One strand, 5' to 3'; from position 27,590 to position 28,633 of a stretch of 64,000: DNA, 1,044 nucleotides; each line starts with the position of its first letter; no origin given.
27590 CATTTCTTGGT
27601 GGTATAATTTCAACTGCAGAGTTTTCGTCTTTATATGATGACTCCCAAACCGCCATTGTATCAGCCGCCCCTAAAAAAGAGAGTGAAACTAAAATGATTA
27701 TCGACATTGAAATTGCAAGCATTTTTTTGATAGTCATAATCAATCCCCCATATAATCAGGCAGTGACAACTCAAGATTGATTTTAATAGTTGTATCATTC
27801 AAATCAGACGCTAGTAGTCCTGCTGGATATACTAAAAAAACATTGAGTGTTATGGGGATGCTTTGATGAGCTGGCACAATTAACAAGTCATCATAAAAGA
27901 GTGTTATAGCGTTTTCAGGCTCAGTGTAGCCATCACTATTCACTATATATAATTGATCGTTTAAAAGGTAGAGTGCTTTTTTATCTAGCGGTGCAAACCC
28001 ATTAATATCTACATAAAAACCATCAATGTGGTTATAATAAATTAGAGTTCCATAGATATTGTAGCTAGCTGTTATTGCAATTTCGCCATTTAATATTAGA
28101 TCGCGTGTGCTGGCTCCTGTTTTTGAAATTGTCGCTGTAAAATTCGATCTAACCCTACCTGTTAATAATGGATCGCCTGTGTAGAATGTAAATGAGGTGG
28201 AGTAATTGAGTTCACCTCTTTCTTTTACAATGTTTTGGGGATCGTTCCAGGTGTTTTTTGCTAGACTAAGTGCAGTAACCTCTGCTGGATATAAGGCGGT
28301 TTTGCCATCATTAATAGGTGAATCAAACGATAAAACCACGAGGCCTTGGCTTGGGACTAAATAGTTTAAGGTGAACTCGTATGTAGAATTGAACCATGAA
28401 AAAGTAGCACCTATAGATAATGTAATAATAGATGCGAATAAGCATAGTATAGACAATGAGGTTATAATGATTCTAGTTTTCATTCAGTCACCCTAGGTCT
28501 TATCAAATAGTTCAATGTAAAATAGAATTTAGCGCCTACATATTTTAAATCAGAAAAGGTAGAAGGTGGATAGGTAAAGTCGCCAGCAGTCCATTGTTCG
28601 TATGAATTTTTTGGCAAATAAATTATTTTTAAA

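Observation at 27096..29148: Three small secreted proteins with TasA/camelysin-class signal motifs, translationally coupled to the 4,735-aa gene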

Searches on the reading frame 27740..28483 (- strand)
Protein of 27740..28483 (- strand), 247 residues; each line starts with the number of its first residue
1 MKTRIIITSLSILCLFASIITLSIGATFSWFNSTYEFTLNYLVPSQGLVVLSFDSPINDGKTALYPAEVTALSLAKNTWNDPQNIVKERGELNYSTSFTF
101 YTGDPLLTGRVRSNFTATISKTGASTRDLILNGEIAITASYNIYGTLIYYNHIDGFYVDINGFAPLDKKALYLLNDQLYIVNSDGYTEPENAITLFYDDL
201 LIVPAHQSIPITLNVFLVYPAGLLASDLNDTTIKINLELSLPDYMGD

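Call 3: search_protein_families(library=pfam, proteins=[window:27740-28483:-], max_evalue=1)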
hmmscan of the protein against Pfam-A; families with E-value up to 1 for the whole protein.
window:27740-28483:- (247 aa): 1 family
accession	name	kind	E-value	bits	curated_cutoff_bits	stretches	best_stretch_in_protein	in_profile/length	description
PF09972.14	DUF2207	-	0.19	12.4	24.4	1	122-161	68-107/172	Predicted membrane protein (DUF2207) N-terminal domain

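Call 4: search_protein_families(library=ncbifam, proteins=[window:27740-28483:-], max_evalue=1)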
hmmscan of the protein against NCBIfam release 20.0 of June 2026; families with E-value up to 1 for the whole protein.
window:27740-28483:- (247 aa): 0 families

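Call 10: find_homologous_proteins(query=window:27740-28483:-, max_evalue=0.01)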
Query window:27740-28483:- (247 aa): 2 proteins with E <= 0.01 among 1555 candidates.
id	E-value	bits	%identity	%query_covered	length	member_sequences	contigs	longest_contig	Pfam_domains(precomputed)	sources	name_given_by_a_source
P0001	1.2e-124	433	100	81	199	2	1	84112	-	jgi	jgi:hypothetical protein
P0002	8.9e-83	296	57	100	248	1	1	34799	-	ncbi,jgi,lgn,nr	ncbi:MAG: hypothetical protein LBF68_04510 [Christensenellaceae bacterium]|jgi:hypothetical protein|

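Call 11: find_encoding_contigs(protein=P0002, flank=10000, max_places=6)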
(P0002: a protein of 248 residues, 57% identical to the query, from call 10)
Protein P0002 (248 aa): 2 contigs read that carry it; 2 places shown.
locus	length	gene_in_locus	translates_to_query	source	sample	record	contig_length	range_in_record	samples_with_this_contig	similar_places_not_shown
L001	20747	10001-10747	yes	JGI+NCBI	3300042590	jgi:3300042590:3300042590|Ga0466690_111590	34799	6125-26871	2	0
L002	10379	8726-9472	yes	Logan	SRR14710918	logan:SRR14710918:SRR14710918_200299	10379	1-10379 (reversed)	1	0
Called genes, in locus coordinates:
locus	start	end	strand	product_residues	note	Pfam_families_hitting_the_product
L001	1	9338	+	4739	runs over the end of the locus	PF00754:F5_F8_type_C (faint), PF18657:YDG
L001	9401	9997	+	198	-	-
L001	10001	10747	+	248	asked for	-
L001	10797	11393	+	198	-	PF13306:LRR_5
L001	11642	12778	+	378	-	PF00465:Fe-ADH, PF13685:Fe-ADH_2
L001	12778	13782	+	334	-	PF02733:Dak1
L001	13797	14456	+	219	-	PF02734:Dak2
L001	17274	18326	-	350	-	-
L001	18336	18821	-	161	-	-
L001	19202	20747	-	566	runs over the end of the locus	-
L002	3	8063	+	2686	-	?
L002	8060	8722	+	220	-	-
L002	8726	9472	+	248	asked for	-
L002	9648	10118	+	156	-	PF13306:LRR_5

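Call 12: find_encoding_contigs(protein=P0001, flank=10000, max_places=4)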
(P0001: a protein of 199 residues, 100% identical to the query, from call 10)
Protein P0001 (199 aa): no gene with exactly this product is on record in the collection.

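Call 17: search_solved_structures(query=window:27740-28483:-, max_evalue=10)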
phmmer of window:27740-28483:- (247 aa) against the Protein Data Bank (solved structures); distinct sequences matched with E-value up to 10: 0.

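Call 29: predict_structure(alignment_id=A1)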
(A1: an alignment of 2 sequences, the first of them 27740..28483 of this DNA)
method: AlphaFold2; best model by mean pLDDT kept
length: 247 residues; sequences in the alignment: 2
mean_pLDDT: 31.4   pTM: 0.22
mean pLDDT of the five models: 31.4, 30.8, 29.1, 28.4, 27.2
residues with pLDDT >= 90: 0; 70-90: 0; 50-70: 0; < 50: 247
segments of 3 or more residues with pLDDT < 50: 1-247
pLDDT, mean of each block of 10 residues (from residue 1): 23 23 20 27 28 31 26 24 26 24 29 34 32 33 30 37 42 40 43 35 34 38 37 37 27
secondary structure, 60 per line:
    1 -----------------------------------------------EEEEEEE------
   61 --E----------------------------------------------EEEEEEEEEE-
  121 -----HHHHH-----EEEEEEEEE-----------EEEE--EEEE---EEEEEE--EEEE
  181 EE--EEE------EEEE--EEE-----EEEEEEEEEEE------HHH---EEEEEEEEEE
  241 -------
elements in order: E48-54 E110-119 H126-130 E136-144 E156-159 E162-165 E169-174 E177-182 E185-187 E194-197 E200-202 E208-218 E231-240

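Call 30: search_protein_representatives(alignment_id=A1)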
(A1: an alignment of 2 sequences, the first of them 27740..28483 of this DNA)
Query: 2 sequences, 248 profile positions. Proteins with E-value up to 0.001 (for the whole library): 9; up to 1e-10: 4; up to 1e-30: 2. The best 9 are listed.
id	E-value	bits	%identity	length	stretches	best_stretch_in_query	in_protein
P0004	1.7e-74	267.1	-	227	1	25-242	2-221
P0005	7.0e-48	179.9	-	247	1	15-247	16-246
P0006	6.5e-25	104.7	-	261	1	18-242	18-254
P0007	9.0e-12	61.7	-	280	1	10-244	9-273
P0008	3.7e-09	53.1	-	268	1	8-244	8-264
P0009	1.2e-06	44.9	-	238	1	4-143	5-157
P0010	9.0e-06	42.0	-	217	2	11-137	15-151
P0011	1.3e-05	41.5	-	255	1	12-240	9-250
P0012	5.5e-04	36.2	-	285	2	12-63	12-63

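Call 33: find_homologous_proteins(query=A4, max_evalue=0.001)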
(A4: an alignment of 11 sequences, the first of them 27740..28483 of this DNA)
Query A4 (11 sequences) (247 aa, profile of the alignment): 7 proteins with E <= 0.001 among 8000 candidates.
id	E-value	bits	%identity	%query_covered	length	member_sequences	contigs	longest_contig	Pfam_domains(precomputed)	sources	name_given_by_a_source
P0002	1.7e-93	331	57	100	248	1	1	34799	-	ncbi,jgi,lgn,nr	ncbi:MAG: hypothetical protein LBF68_04510 [Christensenellaceae bacterium]|jgi:hypothetical protein|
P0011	1.3e-68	250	24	55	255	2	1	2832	-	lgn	-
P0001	1.0e-65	240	100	81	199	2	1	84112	-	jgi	jgi:hypothetical protein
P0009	2.0e-46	177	19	58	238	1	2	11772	-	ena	-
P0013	8.2e-22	96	26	67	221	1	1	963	-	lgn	-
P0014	1.5e-20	92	24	56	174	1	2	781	-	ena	-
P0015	2.8e-15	75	27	31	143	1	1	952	-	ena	-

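Call 34: find_encoding_contigs(protein=P0009, flank=10000, max_places=4)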
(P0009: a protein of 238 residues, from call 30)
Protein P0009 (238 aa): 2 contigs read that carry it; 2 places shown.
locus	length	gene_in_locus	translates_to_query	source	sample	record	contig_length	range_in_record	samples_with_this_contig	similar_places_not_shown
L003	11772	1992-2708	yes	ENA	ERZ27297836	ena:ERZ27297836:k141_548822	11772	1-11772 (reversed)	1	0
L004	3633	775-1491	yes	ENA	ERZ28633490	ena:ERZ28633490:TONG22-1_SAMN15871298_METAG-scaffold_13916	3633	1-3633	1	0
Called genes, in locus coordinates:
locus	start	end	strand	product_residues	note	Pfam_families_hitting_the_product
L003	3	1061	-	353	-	?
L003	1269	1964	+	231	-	-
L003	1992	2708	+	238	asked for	-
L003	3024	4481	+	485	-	PF00563:EAL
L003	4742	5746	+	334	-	-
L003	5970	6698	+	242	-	-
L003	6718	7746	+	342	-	-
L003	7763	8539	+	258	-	-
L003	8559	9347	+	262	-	-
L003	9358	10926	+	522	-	-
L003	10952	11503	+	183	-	PF09823:DUF2357 (weak)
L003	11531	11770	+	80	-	?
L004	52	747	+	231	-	-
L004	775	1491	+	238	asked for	-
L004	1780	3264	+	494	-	PF00563:EAL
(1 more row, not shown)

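Call 35: find_encoding_contigs(protein=P0011, flank=10000, max_places=4)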
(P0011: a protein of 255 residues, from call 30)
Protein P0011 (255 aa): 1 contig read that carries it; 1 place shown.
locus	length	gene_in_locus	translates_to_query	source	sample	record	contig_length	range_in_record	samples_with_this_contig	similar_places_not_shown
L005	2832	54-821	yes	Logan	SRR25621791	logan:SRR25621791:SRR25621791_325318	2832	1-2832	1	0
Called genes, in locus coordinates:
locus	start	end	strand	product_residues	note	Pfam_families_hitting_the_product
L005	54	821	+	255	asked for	-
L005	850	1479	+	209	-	PF13306:LRR_5 (weak)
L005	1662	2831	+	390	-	?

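Call 38: search_protein_families(library=ncbifam, proteins=[L003:1269-1964:+, L003:1992-2708:+, L003:4742-5746:+, L003:5970-6698:+, L003:6718-7746:+, L003:7763-8539:+, L003:8559-9347:+, L005:850-1479:+, L003:9358-10926:+], max_evalue=1)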
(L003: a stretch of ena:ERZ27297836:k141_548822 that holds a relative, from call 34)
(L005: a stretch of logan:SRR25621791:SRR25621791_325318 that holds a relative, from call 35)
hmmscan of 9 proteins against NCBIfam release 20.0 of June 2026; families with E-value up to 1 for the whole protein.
L003:1269-1964:+ (231 aa): 0 families

L003:1992-2708:+ (238 aa): 0 families

L003:4742-5746:+ (334 aa): 0 families

L003:5970-6698:+ (242 aa): 5 families
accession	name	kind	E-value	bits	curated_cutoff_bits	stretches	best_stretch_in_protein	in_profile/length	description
NF046067.1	SigPepSipWBacil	equivalog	1.1e-16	61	190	1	24-204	7-181/189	signal peptidase I SipW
TIGR02228.1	sigpep_I_arch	equivalog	5.6e-13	49.1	51.85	1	20-185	5-155/158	signal peptidase I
NF010560.0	PRK13955.1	equivalog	0.11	12.4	180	1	179-231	77-128/132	large conductance mechanosensitive channel protein MscL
TIGR01495.1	ETRAMP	paralog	0.27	11.3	32.75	0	179-219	6-47/85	ETRAMP family protein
NF041076.1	cyt_b_SoxC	equivalog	0.3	9.9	740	1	132-219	404-484/542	proton pump complex cytochrome B SoxC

L003:6718-7746:+ (342 aa): 4 families
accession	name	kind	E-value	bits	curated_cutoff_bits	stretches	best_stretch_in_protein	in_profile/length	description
NF050099.1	SepX_GlpR_2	exception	0.0053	16.7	150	1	16-86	61-121/250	divisome protein SepX/GlpR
NF049861.1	SCO2400_fam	subfamily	0.056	14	55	1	19-83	50-115/136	SCO2400 family protein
NF058603.1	SCO2097_fam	equivalog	0.13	12.6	110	1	49-105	24-79/129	SCO2097 family morphological protein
NF050100.1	SepX_GlpR_3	exception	0.14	11.9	150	1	13-83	49-120/209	divisome protein SepX/GlpR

L003:7763-8539:+ (258 aa): 2 families
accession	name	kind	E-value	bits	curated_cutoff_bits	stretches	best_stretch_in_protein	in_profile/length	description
NF011852.0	PRK15324.1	equivalog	0.032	13.7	261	1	9-44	203-240/252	EscJ/YscJ/HrcJ family type III secretion inner membrane ring protein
NF033469.1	SMR_qac_bcrB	exception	0.054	14.1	205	1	126-182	34-90/105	quaternary ammonium compound efflux SMR transporter BcrB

L003:8559-9347:+ (262 aa): 1 family
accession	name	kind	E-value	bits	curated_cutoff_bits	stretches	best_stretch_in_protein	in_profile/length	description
TIGR04088.1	cognate_SipW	domain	0.047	13.9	19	1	15-42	4-30/34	SipW-dependent-type signal peptide-containing protein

L005:850-1479:+ (209 aa): 3 families
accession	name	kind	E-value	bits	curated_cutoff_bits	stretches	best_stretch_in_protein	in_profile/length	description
NF005435.1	PRK07021.1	equivalog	0.066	13.1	131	1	2-61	5-61/157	flagellar basal body-associated protein FliL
NF045850.1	ABC_Mplas_LP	subfamily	0.089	10.8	100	1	2-58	3-52/874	OppA family ABC transporter substrate-binding lipoprotein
TIGR04313.1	aro_clust_Mycop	subfamily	0.14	11.8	40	1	1-47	1-41/296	aromatic motif membrane protein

L003:9358-10926:+ (522 aa): 6 families
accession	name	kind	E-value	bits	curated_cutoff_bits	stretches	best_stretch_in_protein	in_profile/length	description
NF008457.0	PRK11331.1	equivalog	3.9e-05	22.6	637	1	215-381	184-351/459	5-methylcytosine-specific restriction enzyme subunit McrB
NF006085.0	PRK08233.1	equivalog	8e-05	22.5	198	1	424-505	80-147/184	hypothetical protein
NF005255.0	PRK06762.2-2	equivalog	0.023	14.7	140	1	225-257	3-35/163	hypothetical protein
NF005253.0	PRK06762.1-4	equivalog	0.11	12.7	159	0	225-258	2-35/166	hypothetical protein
TIGR00840.1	b_cpa1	equivalog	0.15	10.4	251.25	1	5-103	88-174/559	sodium/hydrogen exchanger 3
NF033749.1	bact_hemeryth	subfamily_domain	0.58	10.3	84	0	405-439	25-59/129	bacteriohemerythrin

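Call 39: search_protein_families(library=pfam, proteins=[L003:1269-1964:+, L003:1992-2708:+, L003:4742-5746:+, L003:5970-6698:+, L003:6718-7746:+, L003:7763-8539:+, L003:8559-9347:+, L005:850-1479:+, L003:9358-10926:+], max_evalue=1)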
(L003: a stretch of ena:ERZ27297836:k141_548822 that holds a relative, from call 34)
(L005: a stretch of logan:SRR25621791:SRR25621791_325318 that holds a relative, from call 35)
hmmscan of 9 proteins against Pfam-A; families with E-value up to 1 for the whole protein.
L003:1269-1964:+ (231 aa): 1 family
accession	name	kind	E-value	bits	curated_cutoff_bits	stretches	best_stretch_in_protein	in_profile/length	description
PF02706.20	Wzz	-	0.16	12.7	25.5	1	4-44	14-54/91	Chain length determinant protein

L003:1992-2708:+ (238 aa): 2 families
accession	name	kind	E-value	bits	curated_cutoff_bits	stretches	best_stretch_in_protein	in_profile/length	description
PF22725.1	GFO_IDH_MocA_C3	-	0.042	14.3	27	1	137-186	69-119/124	GFO/IDH/MocA C-terminal domain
PF13753.12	SWM_repeat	-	0.13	12.9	27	1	127-162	49-84/86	Putative flagellar system-associated repeat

L003:4742-5746:+ (334 aa): 0 families

L003:5970-6698:+ (242 aa): 6 families
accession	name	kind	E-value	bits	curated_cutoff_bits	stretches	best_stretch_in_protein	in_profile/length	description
PF05434.16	Tmemb_9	-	0.013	15.8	28.6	0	171-227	52-107/145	TMEM9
PF00002.29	7tm_2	-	0.021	14.5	20.6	1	161-203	149-190/250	7 transmembrane receptor (Secretin family)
PF07095.16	IgaA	-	0.12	10.8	25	0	172-233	3-67/702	Intracellular growth attenuator protein IgaA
PF11368.13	DUF3169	-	0.13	12.3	31.6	1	157-226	35-102/250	Protein of unknown function (DUF3169)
PF11022.13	ATP19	-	0.14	12.9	27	1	177-230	17-66/67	ATP synthase subunit K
PF01726.22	LexA_DNA_bind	-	0.2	11.9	23.7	1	1-20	1-20/65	LexA DNA binding domain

L003:6718-7746:+ (342 aa): 3 families
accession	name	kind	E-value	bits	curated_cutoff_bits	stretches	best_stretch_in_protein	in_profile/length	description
PF20950.2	Flu_PB2_4th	-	0.14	12.7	25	1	110-142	17-49/70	Influenza RNA polymerase PB2 helical domain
PF00582.32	Usp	-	0.16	13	24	1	18-78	55-111/141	Universal stress protein family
PF24374.1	DUF7530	-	0.19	11.9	27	1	65-111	22-68/220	Family of unknown function (DUF7530)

L003:7763-8539:+ (258 aa): 1 family
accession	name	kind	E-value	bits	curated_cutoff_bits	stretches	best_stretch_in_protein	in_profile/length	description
PF23157.1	DUF7055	-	0.2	11.9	27.6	1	107-135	24-53/66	Domain of unknown function (DUF7055)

L003:8559-9347:+ (262 aa): 0 families

L005:850-1479:+ (209 aa): 1 family
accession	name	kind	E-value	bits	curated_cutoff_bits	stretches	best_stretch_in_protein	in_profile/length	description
PF13306.12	LRR_5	-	1.9e-06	28.2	27.7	1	132-209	8-81/127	BspA type Leucine rich repeat region (6 copies)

L003:9358-10926:+ (522 aa): 7 families
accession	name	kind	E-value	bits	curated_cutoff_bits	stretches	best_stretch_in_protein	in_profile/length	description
PF07728.20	AAA_5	-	0.001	19.5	22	1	228-325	2-94/139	AAA domain (dynein-related subfamily)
PF13401.12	AAA_22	-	0.014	16.2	27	1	225-305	5-93/130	AAA domain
PF19607.4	DUF6112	-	0.039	14.2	25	1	59-87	15-42/88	Family of unknown function (DUF6112)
PF20720.3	nSTAND3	-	0.042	14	27.2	1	211-249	3-41/155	Novel STAND NTPase 3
PF13191.12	AAA_16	-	0.1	13.5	32.6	1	224-253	23-52/167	AAA ATPase domain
PF25201.1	nSTAND6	-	0.1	13.1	27.7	1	213-258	6-52/148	Novel STAND NTPase 6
PF13238.12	AAA_18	-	0.12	13.3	29.4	0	228-247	1-20/128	AAA domain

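Call 47: search_solved_structures(query=A4, max_evalue=10)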
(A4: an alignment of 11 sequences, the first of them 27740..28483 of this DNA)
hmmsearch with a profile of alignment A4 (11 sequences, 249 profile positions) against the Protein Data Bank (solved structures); distinct sequences matched with E-value up to 10: 7.
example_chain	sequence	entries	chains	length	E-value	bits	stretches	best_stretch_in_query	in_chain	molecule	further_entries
4y6i_A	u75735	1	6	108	0.03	17.3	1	64-121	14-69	Divalent-cation tolerance protein CutA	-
4y65_A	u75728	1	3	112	0.03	17.3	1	64-121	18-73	Divalent-cation tolerance protein CutA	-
3opk_A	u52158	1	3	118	0.095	15.7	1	81-121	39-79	Divalent-cation tolerance protein cutA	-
1naq_A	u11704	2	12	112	0.15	15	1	65-121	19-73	Periplasmic divalent cation tolerance protein cutA | Divalent-cation tolerance protein CutA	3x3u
3aa9_A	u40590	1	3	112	0.15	15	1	65-121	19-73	Divalent-cation tolerance protein cutA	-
3aa8_A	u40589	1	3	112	0.23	14.5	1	65-121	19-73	Divalent-cation tolerance protein cutA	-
3ah6_A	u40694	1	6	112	0.23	14.5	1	65-121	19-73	Divalent-cation tolerance protein cutA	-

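Call 48: search_solved_structures(query=A6, max_evalue=10)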
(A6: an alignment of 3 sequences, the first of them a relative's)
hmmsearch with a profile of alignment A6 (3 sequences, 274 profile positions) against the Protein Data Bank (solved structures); distinct sequences matched with E-value up to 10: 17.
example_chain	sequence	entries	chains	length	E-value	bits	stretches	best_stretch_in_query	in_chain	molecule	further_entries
9yj4_B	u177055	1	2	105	0.19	14.2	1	176-235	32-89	TGF-beta receptor type-2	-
5ty4_A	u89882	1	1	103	0.27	13.7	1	176-227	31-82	TGF-beta receptor type-2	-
1m9z_A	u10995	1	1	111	0.31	13.5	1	176-227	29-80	TGF-BETA RECEPTOR TYPE II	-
4p7u_A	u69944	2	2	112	0.31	13.5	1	176-227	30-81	TGF-beta receptor type-2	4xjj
6ze1_B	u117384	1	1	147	0.59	12.6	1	91-115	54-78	G11a nanobody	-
7ocj_G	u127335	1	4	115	0.64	12.5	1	88-117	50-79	NbSOS2 (14509)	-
7nkc_F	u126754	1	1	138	0.66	12.4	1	89-115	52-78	Nb8207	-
7tgh_A2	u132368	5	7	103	0.66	12.4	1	105-156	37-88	Ribosomal protein L51/S25/CI-B8 domain protein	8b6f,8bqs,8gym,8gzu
6war_B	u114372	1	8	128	0.8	12.2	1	92-115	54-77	nanobody MERS VHH-55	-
2pjy_B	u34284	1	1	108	0.91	12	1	176-227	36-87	TGF-beta receptor type-2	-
8g4k_B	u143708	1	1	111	0.95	11.9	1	176-227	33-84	TGF-beta receptor type-2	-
9b9f_D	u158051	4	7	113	0.98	11.9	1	176-227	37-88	Transforming growth factor beta receptor type-2 | TGF-beta receptor type-2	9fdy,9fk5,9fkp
3kfd_E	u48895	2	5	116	1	11.8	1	175-227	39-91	TGF-beta receptor type-2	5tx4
9e9g_A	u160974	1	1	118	1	11.8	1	175-227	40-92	TGF-beta receptor type-2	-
1ks6_A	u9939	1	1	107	1.1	11.7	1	171-239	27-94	TRANSFORMING GROWTH FACTOR BETA TYPE II RECEPTOR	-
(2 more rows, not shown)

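Call 54: find_related_loci(query=A8, collection=genome_contigs, flank=10000)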
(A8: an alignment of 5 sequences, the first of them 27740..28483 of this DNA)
Query A8 (247 aa) in genome_contigs; peptide patterns used: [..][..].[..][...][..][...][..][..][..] (x = any residue, [..] = any of these).
21 stretches matched a pattern; 3 encode a relative of the query (tblastn E <= 1e-3); 3 distinct loci.
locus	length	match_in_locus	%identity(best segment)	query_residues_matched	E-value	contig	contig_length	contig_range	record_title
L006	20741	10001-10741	57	1-246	5e-90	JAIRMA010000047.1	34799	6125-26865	MAG: Christensenellaceae bacterium isolate Cc175_bin76 k119_91918, whole genome shotgun sequence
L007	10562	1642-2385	48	1-247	8e-71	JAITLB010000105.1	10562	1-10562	MAG: Christensenellaceae bacterium isolate Pcl387_bin85 k119_752008, whole genome shotgun sequence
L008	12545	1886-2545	39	27-247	2e-42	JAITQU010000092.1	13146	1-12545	MAG: Christensenellaceae bacterium isolate Roe453_bin112 k119_244678, whole genome shotgun sequence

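Call 62: predict_structure(alignment_id=A7)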
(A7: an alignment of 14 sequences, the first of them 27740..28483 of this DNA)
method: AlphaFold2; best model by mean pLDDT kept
length: 247 residues; sequences in the alignment: 14
mean_pLDDT: 83.9   pTM: 0.71
mean pLDDT of the five models: 83.9, 83.5, 81.9, 81.9, 81.3
residues with pLDDT >= 90: 110; 70-90: 99; 50-70: 25; < 50: 13
segments of 3 or more residues with pLDDT < 50: 37-46, 245-247
pLDDT, mean of each block of 10 residues (from residue 1): 73 85 79 56 52 67 86 90 91 90 84 89 71 92 95 92 94 96 95 95 93 92 87 87 58
secondary structure, 60 per line:
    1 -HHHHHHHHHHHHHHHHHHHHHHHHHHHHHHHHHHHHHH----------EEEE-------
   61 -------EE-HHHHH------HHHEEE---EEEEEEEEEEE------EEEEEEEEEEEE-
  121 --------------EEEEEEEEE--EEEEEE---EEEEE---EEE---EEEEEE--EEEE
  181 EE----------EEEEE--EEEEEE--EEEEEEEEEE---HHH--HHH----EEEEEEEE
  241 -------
elements in order: H2-39 E50-53 H71-75 E85-87 E91-101 E108-119 E135-143 E146-151 E155-159 E163-165 E169-174 E177-182 E193-197 E200-205 E208-217 E233-240

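Call 67: fold_search(model_id=the predicted structure, library=pdb)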
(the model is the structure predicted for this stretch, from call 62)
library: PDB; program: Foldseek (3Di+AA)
matches with E <= 10: 1477; with E <= 0.001: 0
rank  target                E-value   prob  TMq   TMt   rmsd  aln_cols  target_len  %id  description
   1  8aur_A                2.3e-03  0.99  0.35  0.37  10.7       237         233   10  Cryo-EM structure of a TasA fibre (released 2022-11-30)
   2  4y2l_D                3.8e-03  0.98  0.27  0.38  10.3       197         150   11  Structure of CFA/I pili major subunit CfaB trimer (released 2016-08-10)
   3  4y2n_C                4.2e-03  0.95  0.25  0.36  10.3       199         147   10  Structure of CFA/I pili major subunit CfaB trimer (released 2016-08-10)
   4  4y2l_B                1.1e-02  0.92  0.26  0.37  10.5       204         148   10  Structure of CFA/I pili major subunit CfaB trimer (released 2016-08-10)
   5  4y2l_F                1.3e-02  0.90  0.26  0.37  10.4       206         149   11  Structure of CFA/I pili major subunit CfaB trimer (released 2016-08-10)
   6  4y2l_A                1.4e-02  0.91  0.27  0.38  10.4       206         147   10  Structure of CFA/I pili major subunit CfaB trimer (released 2016-08-10)
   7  7wwo_A                1.4e-02  0.89  0.25  0.36  12.2       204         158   11  Dimer form of hypothetical protein TTHA1873 from Thermus thermophilus (released 2022-03-09)
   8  9dlo                  1.6e-02  0.54  0.23  0.31  11.1       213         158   12  Crystal structure of the monomeric form of CanA (released 2025-08-27)
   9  3i26_D                1.7e-02  0.51  0.19  0.14  17.8       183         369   14  Structure of bovine torovirus Hemagglutinin-Esterase (released 2009-09-15)
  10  7pnb_A                1.8e-02  0.51  0.22  0.28  16.7       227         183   12  Sulfolobus acidocaldarius 0406 filament. (released 2022-09-14)
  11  4irz_A                2.0e-02  0.60  0.20  0.10  16.1       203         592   12  Crystal structure of A4b7 headpiece complexed with Fab Natalizumab (released 2013-09-25)
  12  3v4p_A                2.3e-02  0.57  0.20  0.10  14.8       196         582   12  crystal structure of a4b7 headpiece complexed with Fab ACT-1 (released 2012-01-11)
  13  6wds_A                2.3e-02  0.16  0.17  0.15  25.8       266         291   10  Enterovirus D68 in complex with human monoclonal antibody EV68-159 (released 2020-07-15)
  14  4gej_B                2.5e-02  0.54  0.20  0.30  17.8       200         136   10  N-terminal domain of VDUP-1 (released 2013-02-27)
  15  8iux                  2.5e-02  0.13  0.13  0.08  18.6       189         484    8  The cryoEM structure of H7N9-HA protein (released 2024-04-24)
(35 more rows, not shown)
